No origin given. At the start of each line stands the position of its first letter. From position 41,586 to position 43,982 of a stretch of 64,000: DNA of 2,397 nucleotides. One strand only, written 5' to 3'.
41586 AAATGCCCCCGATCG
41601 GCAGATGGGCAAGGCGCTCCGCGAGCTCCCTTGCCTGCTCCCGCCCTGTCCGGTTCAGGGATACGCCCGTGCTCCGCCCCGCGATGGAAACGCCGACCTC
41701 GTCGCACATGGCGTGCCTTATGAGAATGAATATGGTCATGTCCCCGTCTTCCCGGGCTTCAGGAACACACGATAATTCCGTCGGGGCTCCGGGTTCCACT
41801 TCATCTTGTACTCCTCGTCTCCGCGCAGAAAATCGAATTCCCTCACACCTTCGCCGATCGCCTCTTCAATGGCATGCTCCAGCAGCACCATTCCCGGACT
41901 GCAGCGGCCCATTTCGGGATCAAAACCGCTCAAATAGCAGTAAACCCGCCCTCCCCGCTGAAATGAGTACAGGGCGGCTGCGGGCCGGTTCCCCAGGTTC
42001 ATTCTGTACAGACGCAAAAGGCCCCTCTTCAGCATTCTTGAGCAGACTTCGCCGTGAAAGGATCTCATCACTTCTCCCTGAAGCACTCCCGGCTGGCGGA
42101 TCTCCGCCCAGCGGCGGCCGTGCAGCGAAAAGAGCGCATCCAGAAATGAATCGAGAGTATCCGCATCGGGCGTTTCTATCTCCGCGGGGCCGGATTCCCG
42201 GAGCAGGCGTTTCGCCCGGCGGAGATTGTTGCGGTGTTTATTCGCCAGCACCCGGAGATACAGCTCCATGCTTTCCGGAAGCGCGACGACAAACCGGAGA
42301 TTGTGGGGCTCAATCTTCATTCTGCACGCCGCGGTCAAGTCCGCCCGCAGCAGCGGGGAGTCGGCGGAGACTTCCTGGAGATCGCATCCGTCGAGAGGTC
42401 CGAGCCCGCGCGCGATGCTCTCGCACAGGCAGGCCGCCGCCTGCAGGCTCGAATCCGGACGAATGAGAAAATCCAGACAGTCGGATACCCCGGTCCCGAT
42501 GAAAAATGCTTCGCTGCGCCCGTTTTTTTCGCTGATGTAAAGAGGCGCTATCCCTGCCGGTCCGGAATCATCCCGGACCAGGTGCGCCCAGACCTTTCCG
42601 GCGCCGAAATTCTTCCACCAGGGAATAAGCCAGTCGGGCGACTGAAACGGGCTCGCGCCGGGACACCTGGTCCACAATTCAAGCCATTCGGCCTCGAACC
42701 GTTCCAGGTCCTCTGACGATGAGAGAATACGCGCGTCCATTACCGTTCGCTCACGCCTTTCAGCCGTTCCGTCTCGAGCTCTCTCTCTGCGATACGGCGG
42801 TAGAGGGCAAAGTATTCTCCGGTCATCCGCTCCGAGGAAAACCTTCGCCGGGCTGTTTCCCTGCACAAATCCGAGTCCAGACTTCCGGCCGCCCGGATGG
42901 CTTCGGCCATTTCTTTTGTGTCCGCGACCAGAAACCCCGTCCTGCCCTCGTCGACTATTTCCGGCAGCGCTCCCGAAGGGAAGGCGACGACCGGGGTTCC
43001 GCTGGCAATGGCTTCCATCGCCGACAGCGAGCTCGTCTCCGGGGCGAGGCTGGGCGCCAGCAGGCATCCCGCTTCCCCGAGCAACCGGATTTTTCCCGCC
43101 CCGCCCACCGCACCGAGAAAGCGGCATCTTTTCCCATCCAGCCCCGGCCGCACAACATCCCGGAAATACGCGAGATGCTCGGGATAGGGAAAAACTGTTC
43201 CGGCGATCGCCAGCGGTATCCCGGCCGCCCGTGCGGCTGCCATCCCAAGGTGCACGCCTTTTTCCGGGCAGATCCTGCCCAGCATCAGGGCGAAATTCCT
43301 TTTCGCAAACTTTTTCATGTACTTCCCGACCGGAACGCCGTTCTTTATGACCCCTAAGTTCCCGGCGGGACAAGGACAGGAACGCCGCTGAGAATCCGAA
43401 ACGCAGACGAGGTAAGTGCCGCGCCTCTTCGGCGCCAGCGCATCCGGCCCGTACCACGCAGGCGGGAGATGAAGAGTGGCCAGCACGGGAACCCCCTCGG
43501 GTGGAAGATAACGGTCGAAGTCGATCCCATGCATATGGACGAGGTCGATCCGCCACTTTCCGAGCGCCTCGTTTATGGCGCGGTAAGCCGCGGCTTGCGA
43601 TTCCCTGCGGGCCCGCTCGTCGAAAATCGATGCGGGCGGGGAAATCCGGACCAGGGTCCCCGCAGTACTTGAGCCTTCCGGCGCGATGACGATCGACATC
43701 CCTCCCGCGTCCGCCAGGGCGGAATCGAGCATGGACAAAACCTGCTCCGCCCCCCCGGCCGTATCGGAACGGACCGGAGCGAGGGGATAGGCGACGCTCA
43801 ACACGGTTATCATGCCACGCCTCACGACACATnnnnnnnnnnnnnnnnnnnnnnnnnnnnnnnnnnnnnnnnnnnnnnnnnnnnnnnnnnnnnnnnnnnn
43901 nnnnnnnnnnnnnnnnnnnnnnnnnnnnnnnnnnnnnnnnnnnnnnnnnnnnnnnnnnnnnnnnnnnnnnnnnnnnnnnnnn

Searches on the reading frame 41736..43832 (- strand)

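Call 7: search_protein_families(library=ncbifam, proteins=[window:41736-43832:-], max_evalue=0.00001)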
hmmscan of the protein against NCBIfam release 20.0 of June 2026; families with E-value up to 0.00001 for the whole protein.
window:41736-43832:- (698 aa): 1 family
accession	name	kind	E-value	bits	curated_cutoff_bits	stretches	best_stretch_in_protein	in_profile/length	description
NF047385.1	T4SS_GNAT_BspF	exception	6.9e-06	24.9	775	1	524-655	216-349/428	type IV secretion system effector crotonyl transferase BspF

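Call 21: search_protein_families(library=pfam, proteins=[window:41736-43832:-], max_evalue=0.001)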
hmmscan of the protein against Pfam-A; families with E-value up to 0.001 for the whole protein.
window:41736-43832:- (698 aa): 1 family
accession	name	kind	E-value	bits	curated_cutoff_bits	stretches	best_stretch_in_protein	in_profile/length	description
PF13480.13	Acetyltransf_6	-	4.8e-39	134.2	22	1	532-676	2-142/143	Acetyltransferase (GNAT) domain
